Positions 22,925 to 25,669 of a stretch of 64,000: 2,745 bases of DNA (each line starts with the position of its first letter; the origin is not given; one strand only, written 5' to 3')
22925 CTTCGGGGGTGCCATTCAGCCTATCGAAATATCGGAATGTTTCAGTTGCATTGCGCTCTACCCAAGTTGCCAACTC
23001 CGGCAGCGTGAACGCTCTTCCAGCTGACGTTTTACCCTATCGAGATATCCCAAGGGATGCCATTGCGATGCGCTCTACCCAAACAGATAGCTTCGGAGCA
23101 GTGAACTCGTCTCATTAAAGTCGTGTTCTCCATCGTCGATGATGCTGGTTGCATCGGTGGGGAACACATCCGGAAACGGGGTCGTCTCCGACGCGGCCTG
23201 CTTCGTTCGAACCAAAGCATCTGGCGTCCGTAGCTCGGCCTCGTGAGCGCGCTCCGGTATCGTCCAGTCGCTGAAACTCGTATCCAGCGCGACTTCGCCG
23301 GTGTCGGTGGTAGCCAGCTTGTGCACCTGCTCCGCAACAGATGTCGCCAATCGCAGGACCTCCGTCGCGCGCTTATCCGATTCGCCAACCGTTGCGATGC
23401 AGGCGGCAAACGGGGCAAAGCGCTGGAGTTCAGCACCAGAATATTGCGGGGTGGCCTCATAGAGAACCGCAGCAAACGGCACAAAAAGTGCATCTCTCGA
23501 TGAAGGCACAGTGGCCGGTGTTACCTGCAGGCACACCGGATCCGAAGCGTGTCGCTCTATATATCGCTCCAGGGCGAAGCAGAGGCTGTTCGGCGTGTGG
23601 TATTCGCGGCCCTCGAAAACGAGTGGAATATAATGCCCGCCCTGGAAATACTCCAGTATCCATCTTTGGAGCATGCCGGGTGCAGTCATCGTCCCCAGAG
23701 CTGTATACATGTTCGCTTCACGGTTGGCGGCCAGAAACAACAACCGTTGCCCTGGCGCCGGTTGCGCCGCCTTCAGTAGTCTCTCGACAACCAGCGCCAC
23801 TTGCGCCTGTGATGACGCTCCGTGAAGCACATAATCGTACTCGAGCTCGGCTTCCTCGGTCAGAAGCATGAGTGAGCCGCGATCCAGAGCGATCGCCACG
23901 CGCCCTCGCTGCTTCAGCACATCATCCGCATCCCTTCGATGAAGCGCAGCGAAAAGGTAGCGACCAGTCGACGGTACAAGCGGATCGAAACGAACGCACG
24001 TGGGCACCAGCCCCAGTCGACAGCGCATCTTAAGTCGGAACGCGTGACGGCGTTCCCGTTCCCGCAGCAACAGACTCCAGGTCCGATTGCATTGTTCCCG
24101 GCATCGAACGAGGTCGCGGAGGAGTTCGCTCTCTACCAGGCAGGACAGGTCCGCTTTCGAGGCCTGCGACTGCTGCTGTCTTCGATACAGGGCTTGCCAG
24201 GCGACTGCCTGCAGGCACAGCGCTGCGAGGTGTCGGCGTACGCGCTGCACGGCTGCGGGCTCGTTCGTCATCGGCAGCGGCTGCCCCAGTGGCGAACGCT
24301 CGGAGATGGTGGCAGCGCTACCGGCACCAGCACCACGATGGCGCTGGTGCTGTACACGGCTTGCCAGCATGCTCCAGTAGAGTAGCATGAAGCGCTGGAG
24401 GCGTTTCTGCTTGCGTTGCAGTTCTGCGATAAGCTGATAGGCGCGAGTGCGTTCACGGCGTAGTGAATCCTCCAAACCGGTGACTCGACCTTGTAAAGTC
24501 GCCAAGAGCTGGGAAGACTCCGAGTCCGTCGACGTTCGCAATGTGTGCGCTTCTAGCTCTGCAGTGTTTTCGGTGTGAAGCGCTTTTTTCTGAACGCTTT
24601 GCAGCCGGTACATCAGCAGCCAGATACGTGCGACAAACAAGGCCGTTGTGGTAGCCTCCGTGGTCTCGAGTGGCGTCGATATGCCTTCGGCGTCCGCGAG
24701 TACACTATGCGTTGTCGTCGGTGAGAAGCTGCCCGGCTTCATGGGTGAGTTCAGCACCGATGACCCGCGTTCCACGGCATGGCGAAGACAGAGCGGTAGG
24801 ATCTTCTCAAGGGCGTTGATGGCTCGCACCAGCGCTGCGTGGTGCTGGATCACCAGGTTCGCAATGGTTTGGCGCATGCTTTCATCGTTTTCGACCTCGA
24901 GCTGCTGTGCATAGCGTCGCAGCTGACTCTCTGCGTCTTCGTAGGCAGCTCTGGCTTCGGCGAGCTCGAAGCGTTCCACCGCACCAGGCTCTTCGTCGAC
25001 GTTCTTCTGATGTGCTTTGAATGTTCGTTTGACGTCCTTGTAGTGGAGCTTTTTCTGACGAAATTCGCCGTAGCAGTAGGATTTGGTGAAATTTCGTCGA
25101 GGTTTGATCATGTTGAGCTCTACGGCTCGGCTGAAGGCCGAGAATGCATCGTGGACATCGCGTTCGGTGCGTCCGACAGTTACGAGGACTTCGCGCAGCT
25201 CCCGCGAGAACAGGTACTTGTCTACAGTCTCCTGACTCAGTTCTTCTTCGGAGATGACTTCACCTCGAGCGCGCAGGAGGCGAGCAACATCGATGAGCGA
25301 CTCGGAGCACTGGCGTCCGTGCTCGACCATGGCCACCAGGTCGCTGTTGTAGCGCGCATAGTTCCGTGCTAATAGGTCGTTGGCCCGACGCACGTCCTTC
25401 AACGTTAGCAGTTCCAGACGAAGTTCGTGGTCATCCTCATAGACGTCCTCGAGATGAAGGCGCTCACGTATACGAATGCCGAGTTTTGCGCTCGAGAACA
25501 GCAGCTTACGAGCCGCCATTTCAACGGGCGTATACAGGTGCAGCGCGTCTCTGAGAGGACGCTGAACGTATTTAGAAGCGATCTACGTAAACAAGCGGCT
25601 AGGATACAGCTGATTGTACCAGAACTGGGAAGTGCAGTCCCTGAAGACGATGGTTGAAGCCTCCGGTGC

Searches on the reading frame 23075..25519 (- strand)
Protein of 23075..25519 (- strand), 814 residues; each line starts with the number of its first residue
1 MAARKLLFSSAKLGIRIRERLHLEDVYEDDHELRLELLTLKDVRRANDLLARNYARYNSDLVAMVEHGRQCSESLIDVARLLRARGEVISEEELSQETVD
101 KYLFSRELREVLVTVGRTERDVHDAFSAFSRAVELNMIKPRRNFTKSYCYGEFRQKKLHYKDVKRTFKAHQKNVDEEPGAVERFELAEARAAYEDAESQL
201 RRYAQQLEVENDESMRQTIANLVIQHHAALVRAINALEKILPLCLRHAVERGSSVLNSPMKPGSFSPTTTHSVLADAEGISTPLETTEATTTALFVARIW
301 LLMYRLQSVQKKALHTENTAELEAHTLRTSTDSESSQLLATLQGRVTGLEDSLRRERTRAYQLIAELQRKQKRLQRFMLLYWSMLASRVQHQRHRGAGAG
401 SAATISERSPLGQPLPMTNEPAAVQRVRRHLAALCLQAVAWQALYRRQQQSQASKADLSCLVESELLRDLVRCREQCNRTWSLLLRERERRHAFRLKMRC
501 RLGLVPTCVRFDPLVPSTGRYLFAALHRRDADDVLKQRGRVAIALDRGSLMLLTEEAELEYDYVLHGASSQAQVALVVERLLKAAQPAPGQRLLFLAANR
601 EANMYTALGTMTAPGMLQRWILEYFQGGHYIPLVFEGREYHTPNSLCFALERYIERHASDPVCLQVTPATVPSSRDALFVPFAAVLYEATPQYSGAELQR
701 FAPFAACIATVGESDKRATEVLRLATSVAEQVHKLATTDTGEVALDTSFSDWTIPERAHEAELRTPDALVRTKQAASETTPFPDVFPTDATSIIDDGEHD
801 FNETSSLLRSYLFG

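Call 8: search_protein_families(library=pfam, proteins=[window:23075-25519:-])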
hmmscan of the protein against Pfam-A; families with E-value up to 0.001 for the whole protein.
window:23075-25519:- (814 aa): 0 families

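Call 33: find_encoding_contigs(protein=window:23075-25519:-, flank=6000, max_places=10)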
Protein window:23075-25519:- (814 aa): no gene with exactly this product is on record in the collection.
